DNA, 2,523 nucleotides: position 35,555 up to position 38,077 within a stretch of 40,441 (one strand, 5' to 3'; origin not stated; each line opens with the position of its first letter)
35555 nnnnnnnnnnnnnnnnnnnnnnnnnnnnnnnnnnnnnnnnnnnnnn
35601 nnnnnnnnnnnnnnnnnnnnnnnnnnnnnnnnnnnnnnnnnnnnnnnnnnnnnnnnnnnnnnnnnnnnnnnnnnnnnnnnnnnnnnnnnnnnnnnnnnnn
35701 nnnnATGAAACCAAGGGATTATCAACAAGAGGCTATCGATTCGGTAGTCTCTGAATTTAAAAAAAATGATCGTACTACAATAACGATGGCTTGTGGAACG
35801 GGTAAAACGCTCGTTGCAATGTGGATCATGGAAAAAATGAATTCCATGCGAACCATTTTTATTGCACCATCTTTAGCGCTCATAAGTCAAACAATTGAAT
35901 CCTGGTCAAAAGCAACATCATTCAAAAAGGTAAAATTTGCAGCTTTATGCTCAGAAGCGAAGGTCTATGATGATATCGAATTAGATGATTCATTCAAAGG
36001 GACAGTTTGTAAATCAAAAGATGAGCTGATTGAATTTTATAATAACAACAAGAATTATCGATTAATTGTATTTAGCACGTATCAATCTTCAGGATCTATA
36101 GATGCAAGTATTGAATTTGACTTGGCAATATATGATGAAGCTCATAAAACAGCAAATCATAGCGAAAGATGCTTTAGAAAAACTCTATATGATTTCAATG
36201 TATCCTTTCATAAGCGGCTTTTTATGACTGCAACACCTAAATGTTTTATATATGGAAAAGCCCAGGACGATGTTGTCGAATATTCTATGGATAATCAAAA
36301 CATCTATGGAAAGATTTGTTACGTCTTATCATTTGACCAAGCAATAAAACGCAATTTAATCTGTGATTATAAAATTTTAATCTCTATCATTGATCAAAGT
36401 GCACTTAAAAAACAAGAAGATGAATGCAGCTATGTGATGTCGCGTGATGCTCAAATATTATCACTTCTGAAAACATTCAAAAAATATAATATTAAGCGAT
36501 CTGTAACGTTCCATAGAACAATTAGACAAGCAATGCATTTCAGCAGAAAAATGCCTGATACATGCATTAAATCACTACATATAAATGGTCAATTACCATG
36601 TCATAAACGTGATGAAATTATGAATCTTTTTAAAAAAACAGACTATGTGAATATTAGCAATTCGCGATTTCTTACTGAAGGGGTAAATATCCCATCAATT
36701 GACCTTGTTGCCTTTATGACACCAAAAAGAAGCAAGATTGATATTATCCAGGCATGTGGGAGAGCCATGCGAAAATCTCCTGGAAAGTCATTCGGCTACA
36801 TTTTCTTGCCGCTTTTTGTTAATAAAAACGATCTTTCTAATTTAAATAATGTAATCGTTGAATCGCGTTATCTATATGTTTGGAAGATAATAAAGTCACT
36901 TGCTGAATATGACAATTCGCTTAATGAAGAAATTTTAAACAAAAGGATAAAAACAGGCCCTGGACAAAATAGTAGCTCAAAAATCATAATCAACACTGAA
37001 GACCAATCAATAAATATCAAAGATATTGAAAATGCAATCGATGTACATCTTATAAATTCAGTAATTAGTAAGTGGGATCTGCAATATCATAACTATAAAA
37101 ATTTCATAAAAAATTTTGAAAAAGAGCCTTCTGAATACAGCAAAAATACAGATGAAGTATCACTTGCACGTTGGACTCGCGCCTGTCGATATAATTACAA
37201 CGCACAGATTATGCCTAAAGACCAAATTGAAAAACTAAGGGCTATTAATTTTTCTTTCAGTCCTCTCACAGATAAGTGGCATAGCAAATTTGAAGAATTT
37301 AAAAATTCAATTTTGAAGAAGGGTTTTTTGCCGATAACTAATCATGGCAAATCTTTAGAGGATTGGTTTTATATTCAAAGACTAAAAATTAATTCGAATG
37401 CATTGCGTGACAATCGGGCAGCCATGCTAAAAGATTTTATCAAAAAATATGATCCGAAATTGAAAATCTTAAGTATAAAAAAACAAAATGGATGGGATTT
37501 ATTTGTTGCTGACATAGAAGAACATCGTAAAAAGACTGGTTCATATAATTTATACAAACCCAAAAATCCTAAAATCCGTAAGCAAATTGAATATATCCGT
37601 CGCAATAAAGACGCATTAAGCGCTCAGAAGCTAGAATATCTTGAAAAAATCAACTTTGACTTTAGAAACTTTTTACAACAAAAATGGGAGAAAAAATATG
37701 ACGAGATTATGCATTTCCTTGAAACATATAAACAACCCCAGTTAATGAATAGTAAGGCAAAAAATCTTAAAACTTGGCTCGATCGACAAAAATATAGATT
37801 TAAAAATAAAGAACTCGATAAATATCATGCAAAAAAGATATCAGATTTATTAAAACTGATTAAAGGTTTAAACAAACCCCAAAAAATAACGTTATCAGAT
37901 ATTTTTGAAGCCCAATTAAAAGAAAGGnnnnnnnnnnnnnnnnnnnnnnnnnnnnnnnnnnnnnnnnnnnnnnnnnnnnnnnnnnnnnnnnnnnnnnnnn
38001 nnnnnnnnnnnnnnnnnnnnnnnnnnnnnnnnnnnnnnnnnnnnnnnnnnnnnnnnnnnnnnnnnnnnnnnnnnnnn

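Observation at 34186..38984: Repeated pairing of a small membrane-anchored coiled-coil protein with a recombination gene (three paralogs, two ERF annealases)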

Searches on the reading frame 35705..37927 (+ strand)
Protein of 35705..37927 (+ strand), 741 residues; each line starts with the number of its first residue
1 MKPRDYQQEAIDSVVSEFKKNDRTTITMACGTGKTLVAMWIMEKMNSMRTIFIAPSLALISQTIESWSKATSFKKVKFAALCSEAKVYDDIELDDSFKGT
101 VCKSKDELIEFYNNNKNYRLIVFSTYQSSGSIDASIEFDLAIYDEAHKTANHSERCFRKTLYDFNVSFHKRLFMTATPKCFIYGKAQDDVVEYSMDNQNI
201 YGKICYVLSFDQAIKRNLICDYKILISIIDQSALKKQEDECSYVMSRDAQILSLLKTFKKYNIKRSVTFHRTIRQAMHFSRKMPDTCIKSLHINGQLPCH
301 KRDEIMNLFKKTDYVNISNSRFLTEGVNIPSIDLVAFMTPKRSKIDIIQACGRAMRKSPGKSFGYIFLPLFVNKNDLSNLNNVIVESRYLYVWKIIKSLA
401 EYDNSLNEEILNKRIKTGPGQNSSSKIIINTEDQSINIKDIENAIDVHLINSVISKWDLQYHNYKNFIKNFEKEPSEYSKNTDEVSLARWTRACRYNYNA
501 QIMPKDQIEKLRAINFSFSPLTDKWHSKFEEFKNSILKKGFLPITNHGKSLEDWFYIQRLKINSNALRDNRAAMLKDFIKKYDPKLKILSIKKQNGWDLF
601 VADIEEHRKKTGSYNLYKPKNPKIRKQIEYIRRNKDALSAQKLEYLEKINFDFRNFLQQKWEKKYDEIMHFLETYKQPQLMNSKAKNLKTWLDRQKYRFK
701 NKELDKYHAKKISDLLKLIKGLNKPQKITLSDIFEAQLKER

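Call 7: search_protein_families(library=pfam, proteins=[window:35705-37927:+], max_evalue=0.1)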
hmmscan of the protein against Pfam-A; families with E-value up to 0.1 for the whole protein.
window:35705-37927:+ (741 aa): 5 families
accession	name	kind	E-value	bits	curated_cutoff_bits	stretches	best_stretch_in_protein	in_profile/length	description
PF04851.21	ResIII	-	5.3e-23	82.2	22.5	1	1-179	2-163/164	Type III restriction enzyme, res subunit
PF00271.37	Helicase_C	-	1.6e-14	54.5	23.5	1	254-357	6-109/110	Helicase conserved C-terminal domain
PF03457.19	HA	-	1.8e-13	51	28.4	2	456-516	4-64/64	Helicase associated domain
PF00270.35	DEAD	-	1.4e-11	44.9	26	1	5-179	2-161/167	DEAD/DEAH box helicase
PF07652.20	Flavi_DEAD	-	0.021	15.3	21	0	97-178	53-136/148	Flavivirus DEAD domain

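Call 8: search_protein_families(library=phrogs, proteins=[window:35705-37927:+], max_evalue=0.01)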
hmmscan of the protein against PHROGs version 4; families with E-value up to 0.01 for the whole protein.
window:35705-37927:+ (741 aa): 4 families
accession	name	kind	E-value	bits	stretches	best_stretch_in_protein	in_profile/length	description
phrog_16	-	DNA, RNA and nucleotide metabolism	1.7e-49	169.9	1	1-564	271-726/986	DNA helicase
phrog_16694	-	unknown function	3.7e-14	52.7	1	2-228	274-489/1010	-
phrog_62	-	DNA, RNA and nucleotide metabolism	7.1e-14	51.2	1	1-178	695-849/1881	DNA helicase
phrog_9690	-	DNA, RNA and nucleotide metabolism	8e-11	42.5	1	194-367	84-266/306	DNA helicase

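Call 15: find_related_loci(query=window:35705-37927:+, collection=viral_contigs, flank=8000)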
Query window:35705-37927:+ (741 aa) in viral_contigs; peptide patterns used: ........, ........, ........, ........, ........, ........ (x = any residue, [..] = any of these).
5 stretches matched a pattern, but none encodes a relative of the query by tblastn (E <= 1e-3).

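Call 61: search_protein_families(library=ncbifam, proteins=[window:35705-37927:+], max_evalue=0.05)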
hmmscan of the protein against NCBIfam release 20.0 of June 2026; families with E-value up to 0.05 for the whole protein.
window:35705-37927:+ (741 aa): 13 families
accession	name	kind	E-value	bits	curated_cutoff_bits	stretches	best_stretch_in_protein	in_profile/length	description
TIGR04095.1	dnd_restrict_1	equivalog_domain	7.9e-20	71.3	600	2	2-224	8-207/451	DNA phosphorothioation system restriction enzyme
NF053632.1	heli_RadD_YejH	equivalog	6.1e-18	64.4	720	2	121-364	90-349/573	DNA repair helicase RadD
NF010337.0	PRK13766.1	equivalog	2.2e-12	45.9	610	2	300-361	411-472/781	Hef nuclease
TIGR00631.1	uvrb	equivalog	1.1e-09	37.2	750.1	1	243-365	421-550/658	excinuclease ABC subunit UvrB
NF045503.1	repair_heli_XPB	equivalog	2.5e-09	36.2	610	1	4-90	185-271/548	DNA repair helicase XPB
NF003673.1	PRK05298.1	equivalog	1.5e-08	33.4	743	2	247-363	425-548/653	excinuclease ABC subunit UvrB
TIGR03117.2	cas_csf4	equivalog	0.0002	19.7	400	1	1-75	127-204/800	type IV CRISPR-associated DEAD/DEAH-box helicase Csf4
NF053631.1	RNA_helic_CshA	equivalog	0.0004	19.4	646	0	232-314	205-288/434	degradosome RNA helicase CshA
NF008394.0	PRK11192.1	equivalog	0.00078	18.4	507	1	253-355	237-339/441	ATP-dependent RNA helicase SrmB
NF038317.1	DISARM_DrmD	equivalog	0.0034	15.7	610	1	133-178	234-285/1021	DISARM system SNF2-like helicase DrmD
TIGR00643.1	recG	equivalog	0.0087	14.8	659.4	0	7-87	240-324/629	ATP-dependent DNA helicase RecG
NF053636.1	DDHlcsCsdAPsy1082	equivalog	0.016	13.8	890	1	256-356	236-336/512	DEAD/DEAH box helicase CsdA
NF008744.0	PRK11776.1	equivalog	0.021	13.4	524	1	235-338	214-317/460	ATP-dependent RNA helicase DbpA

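Call 62: search_protein_families(library=padloc, proteins=[window:35705-37927:+], max_evalue=0.05)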
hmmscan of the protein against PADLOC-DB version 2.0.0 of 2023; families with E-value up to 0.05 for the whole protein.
window:35705-37927:+ (741 aa): 12 families
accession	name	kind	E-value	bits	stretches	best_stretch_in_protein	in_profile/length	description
PDLC03597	REase_MTase_IIG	-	1.1e-68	230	1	2-412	167-649/1646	Type IIG restriction enzyme-methyltransferase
PDLC03051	REase_MTase_I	-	3.5e-51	171.6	2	2-237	177-440/1591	Type I restriction enzyme-methyltransferase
PDLC02707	PbeA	-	3.3e-24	83.5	2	2-230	252-458/672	PbeA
PDLC02704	PbeA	-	1.1e-21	75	2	2-240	254-470/682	PbeA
PDLC03658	mREase_IV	-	7.4e-14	48.4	1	6-363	226-551/953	Type IV methyl-directed restriction enzyme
PDLC02706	PbeA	-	7.7e-14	49.2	2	2-240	269-486/722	PbeA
PDLC01763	Cas3b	-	6.8e-11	39.6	1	5-83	247-329/762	-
PDLC02703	PbeA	-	6.9e-09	32.8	2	12-223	252-442/626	PbeA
PDLC03928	PsyrT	-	1.3e-06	25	1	250-510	228-469/689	-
PDLC01323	Cas3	-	1.9e-06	25.9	1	23-188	14-167/294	CAS-I-D; effector_G3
PDLC01439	typeIV_DinG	-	2.4e-05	21.2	1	2-147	15-135/575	CAS-IV-A; associated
PDLC02705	PbeA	-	8.7e-05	18.9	0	2-67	249-313/691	PbeA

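Call 76: find_homologous_proteins(query=window:35705-37927:+, max_evalue=1e-10)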
Query window:35705-37927:+ (741 aa): 1206 proteins with E <= 1e-10 among 8000 candidates; the best 120 are listed.
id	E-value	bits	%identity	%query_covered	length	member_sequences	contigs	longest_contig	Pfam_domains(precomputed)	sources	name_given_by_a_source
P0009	0.0e+0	1671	100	100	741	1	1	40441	PF00270.36,PF00271.38,PF03457.20,PF04851.22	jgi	jgi:superfamily II DNA or RNA helicase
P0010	4.1e-145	503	38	95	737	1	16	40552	PF00270.36,PF00271.38,PF03457.20,PF04851.22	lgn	-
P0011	4.9e-140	486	39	95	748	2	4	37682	PF00270.36,PF00271.38,PF03457.20,PF04851.22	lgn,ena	-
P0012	1.1e-119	419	36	95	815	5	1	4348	PF00270.36,PF00271.38,PF03457.20,PF04851.22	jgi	-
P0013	1.9e-118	415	35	98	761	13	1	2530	PF00270.36,PF00271.38,PF03457.20,PF04851.22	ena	-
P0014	2.1e-118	415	33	95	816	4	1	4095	PF00270.36,PF00271.38,PF03457.20,PF04851.22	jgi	-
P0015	1.4e-116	409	35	94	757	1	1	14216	PF00270.36,PF00271.38,PF03457.20,PF04851.22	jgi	jgi:predicted helicase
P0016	1.0e-114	403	35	95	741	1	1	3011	PF00270.36,PF00271.38,PF03457.20,PF04851.22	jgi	jgi:superfamily II DNA or RNA helicase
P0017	5.3e-114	400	34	95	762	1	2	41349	PF00270.36,PF00271.38,PF03457.20,PF04851.22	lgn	-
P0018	7.0e-113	397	39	76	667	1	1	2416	PF00270.36,PF00271.38,PF03457.20,PF04851.22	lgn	-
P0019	4.0e-112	394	35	96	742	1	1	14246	PF00270.36,PF00271.38,PF03457.20,PF04851.22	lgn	-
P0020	5.1e-112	394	37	88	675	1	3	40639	PF00270.36,PF00271.38,PF03457.20,PF04851.22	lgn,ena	-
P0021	8.8e-111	390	32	94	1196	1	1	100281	PF00270.36,PF03338.22,PF00271.38,PF03457.20,PF04851.22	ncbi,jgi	jgi:superfamily II DNA or RNA helicase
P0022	1.2e-109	386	34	96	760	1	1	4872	PF00270.36,PF00271.38,PF03457.20,PF04851.22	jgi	-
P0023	8.1e-109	383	32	96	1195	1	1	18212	PF13156.13,PF00270.36,PF00271.38,PF03457.20,PF04851.22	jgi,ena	-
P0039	1.4e-100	356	34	77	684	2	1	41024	PF00270.36,PF00271.38,PF03457.20,PF04851.22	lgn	-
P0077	1.6e-96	343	33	95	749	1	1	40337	PF00270.36,PF00271.38,PF03457.20,PF04851.22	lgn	-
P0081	4.9e-96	341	36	77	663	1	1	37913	PF00270.36,PF00271.38,PF03457.20,PF04851.22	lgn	-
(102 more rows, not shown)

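Call 77: find_encoding_contigs(protein=P0010, flank=10000, max_places=3)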
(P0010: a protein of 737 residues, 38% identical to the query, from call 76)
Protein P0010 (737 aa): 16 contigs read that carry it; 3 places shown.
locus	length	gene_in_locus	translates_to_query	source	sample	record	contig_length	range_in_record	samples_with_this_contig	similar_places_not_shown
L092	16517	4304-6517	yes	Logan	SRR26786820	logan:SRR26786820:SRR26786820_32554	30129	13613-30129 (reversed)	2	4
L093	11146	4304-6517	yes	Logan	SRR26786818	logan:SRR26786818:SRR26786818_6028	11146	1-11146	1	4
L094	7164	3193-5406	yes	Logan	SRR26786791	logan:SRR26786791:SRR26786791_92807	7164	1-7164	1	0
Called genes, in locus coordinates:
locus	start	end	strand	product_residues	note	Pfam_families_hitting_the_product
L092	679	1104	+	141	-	-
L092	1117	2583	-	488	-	PF13148:DUF3987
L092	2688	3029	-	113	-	PF00436:SSB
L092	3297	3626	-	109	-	-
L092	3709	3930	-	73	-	-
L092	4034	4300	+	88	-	-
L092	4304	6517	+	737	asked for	PF00270:DEAD, PF04851:ResIII, PF00271:Helicase_C, PF03457:HA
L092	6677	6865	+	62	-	-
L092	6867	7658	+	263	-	-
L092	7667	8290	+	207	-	PF04404:ERF, PF01396:Zn_ribbon_Top1 (weak)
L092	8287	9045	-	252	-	PF04404:ERF (faint)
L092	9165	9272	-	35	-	-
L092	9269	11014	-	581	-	PF13884:Peptidase_S74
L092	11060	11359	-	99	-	-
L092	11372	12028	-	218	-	PF00386:C1q (weak)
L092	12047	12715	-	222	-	-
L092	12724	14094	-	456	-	-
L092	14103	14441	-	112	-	-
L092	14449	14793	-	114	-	-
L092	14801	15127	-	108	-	-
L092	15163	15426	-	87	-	-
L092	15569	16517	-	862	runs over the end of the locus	-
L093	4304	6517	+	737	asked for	PF00270:DEAD, PF04851:ResIII, PF00271:Helicase_C, PF03457:HA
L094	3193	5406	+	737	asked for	PF00270:DEAD, PF04851:ResIII, PF00271:Helicase_C, PF03457:HA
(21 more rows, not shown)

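Call 78: find_encoding_contigs(protein=P0011, flank=10000, max_places=2)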
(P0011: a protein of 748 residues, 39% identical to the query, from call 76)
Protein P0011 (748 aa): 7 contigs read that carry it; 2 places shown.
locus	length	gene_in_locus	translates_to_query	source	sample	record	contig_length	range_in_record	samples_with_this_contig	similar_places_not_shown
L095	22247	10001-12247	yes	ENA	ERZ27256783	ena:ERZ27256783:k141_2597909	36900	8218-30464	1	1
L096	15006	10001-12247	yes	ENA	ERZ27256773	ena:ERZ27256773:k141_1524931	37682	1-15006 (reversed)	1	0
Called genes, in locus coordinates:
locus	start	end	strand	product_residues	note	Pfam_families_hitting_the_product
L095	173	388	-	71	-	-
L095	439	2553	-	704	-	PF16510:P22_portal, PF23899:SU10_portal (faint)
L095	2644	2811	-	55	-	-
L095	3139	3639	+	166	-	-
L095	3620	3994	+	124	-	-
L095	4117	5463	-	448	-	-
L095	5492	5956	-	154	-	-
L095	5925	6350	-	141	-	PF05866:RusA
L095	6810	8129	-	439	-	-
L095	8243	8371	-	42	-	-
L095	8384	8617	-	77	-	-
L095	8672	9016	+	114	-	-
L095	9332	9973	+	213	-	PF04404:ERF, PF01396:Zn_ribbon_Top1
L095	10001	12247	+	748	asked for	PF04851:ResIII, PF00270:DEAD, PF00271:Helicase_C, PF03457:HA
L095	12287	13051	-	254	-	PF04404:ERF (weak)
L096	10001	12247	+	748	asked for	PF04851:ResIII, PF00270:DEAD, PF00271:Helicase_C, PF03457:HA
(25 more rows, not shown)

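Call 79: find_encoding_contigs(protein=P0017, flank=10000, max_places=2)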
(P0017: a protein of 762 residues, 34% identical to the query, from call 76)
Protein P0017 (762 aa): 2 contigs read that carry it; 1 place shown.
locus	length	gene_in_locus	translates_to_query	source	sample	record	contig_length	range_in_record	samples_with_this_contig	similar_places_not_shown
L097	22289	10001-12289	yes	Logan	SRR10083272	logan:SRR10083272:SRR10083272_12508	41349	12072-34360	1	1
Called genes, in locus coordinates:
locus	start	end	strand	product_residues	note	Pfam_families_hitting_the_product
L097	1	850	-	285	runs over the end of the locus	PF25209:Phage_capsid_4 (weak)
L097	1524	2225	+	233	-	-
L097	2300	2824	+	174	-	-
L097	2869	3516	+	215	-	PF00265:TK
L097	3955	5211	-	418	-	PF01555:N6_N4_Mtase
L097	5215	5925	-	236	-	-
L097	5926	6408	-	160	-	-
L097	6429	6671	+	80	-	-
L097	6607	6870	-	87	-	-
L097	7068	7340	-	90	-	-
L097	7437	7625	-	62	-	-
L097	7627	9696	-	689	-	PF16510:P22_portal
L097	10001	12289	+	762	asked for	PF00270:DEAD, PF04851:ResIII, PF00271:Helicase_C, PF03457:HA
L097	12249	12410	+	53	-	PF09386:ParD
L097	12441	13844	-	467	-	-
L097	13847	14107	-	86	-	-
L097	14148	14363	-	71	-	-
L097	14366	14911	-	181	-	-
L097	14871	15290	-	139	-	PF05866:RusA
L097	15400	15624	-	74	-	-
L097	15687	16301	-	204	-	-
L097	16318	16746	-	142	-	-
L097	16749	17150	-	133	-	-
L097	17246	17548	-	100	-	-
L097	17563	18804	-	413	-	-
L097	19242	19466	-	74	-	-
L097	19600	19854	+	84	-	-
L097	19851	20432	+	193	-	PF04404:ERF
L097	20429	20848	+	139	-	PF00436:SSB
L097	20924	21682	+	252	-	PF04404:ERF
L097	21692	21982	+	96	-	-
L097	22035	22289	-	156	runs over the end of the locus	-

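Call 83: find_encoding_contigs(protein=P0020, flank=10000, max_places=1)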
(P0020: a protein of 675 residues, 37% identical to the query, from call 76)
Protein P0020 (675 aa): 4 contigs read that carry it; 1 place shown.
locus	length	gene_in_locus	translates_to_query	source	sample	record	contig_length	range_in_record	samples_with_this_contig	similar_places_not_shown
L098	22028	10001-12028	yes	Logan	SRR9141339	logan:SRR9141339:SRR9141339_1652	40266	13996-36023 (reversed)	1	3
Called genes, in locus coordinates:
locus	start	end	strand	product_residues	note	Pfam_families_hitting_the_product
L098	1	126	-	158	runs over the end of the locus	-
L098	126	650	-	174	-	-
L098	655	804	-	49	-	-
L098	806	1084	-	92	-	-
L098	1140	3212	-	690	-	PF16510:P22_portal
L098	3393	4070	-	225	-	PF02511:Thy1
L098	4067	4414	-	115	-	-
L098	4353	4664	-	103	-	-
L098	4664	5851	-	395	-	-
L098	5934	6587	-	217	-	-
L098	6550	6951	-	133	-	PF05866:RusA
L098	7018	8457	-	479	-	-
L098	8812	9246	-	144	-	-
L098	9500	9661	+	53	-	-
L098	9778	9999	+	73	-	-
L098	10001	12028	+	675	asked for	PF00270:DEAD, PF04851:ResIII, PF00271:Helicase_C, PF03457:HA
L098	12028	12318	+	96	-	-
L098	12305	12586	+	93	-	-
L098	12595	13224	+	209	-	PF04404:ERF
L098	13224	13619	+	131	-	PF00436:SSB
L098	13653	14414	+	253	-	PF04404:ERF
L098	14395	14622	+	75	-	-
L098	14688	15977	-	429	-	-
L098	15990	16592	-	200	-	-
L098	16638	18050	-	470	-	-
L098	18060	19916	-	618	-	PF16458:Beta-prism_lec (weak)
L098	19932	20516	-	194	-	-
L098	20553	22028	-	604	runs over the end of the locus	-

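Call 84: find_encoding_contigs(protein=P0039, flank=10000, max_places=1)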
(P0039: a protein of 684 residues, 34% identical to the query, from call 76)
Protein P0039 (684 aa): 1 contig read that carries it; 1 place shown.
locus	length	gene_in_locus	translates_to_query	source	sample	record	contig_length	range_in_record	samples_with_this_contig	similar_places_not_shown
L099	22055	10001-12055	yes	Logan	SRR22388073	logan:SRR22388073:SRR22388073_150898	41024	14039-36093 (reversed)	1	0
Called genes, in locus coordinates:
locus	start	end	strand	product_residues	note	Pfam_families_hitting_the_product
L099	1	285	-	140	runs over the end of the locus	PF13539:Peptidase_M15_4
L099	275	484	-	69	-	-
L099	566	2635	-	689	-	PF16510:P22_portal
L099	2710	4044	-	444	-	PF03237:Terminase_6N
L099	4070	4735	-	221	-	-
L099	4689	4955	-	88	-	-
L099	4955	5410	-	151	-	-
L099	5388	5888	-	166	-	-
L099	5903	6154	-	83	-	-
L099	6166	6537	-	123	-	-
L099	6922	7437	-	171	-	-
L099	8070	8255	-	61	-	PF12728:HTH_17, PF00376:MerR, PF13411:MerR_1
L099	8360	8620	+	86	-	-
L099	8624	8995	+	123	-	-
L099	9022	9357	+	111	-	-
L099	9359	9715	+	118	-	-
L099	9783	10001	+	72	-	-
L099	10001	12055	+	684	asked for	PF00270:DEAD, PF04851:ResIII, PF00271:Helicase_C, PF03457:HA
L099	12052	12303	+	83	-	-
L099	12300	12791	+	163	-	-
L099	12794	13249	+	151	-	-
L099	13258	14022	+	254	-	PF04404:ERF (weak)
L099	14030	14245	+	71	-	-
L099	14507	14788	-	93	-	-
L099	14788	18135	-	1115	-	-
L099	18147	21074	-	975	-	-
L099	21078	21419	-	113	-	-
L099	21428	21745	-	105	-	-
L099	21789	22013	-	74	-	-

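Call 85: find_encoding_contigs(protein=P0077, flank=10000, max_places=1)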
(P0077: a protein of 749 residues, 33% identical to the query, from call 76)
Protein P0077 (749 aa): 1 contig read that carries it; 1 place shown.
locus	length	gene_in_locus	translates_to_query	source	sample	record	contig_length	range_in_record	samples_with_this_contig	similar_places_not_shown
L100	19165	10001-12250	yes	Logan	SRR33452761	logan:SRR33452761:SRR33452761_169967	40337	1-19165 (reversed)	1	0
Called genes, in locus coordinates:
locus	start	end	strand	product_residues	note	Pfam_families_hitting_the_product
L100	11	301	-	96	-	PF01807:Zn_ribbon_DnaG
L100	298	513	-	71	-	-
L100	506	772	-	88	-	-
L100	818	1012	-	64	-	-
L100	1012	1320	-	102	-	-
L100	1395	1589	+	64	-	-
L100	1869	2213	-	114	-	-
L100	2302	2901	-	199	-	-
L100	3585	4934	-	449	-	-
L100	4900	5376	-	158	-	-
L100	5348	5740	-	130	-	PF05866:RusA (weak)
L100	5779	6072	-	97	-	-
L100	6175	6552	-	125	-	-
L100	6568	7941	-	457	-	-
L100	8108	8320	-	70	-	-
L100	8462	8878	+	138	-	-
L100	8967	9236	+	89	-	-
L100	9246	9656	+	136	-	-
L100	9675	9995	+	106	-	-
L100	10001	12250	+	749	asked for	PF00270:DEAD, PF04851:ResIII, PF00271:Helicase_C, PF03457:HA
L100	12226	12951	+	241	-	PF04404:ERF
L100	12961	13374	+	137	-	PF00436:SSB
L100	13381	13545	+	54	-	-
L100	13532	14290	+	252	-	PF04404:ERF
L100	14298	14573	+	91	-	-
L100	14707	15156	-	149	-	PF00386:C1q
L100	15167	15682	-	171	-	-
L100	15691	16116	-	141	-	-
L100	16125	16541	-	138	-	-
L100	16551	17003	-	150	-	-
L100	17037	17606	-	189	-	-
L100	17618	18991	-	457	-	-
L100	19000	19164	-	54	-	?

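Call 86: find_encoding_contigs(protein=P0081, flank=10000, max_places=1)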
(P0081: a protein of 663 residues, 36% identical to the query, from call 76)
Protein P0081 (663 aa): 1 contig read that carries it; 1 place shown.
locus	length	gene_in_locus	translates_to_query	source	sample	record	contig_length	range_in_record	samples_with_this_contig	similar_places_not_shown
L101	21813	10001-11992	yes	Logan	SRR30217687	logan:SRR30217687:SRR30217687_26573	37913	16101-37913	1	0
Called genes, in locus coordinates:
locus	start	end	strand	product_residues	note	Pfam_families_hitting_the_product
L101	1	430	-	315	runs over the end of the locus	-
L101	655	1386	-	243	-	-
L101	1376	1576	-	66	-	-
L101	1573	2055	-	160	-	-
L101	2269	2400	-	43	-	-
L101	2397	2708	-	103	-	-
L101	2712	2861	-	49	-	-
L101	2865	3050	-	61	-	-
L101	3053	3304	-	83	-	-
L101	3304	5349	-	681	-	PF16510:P22_portal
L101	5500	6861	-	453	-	-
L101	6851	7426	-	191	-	-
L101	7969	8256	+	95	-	-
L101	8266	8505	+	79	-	-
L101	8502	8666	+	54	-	-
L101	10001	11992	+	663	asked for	PF00270:DEAD, PF04851:ResIII, PF00271:Helicase_C, PF03457:HA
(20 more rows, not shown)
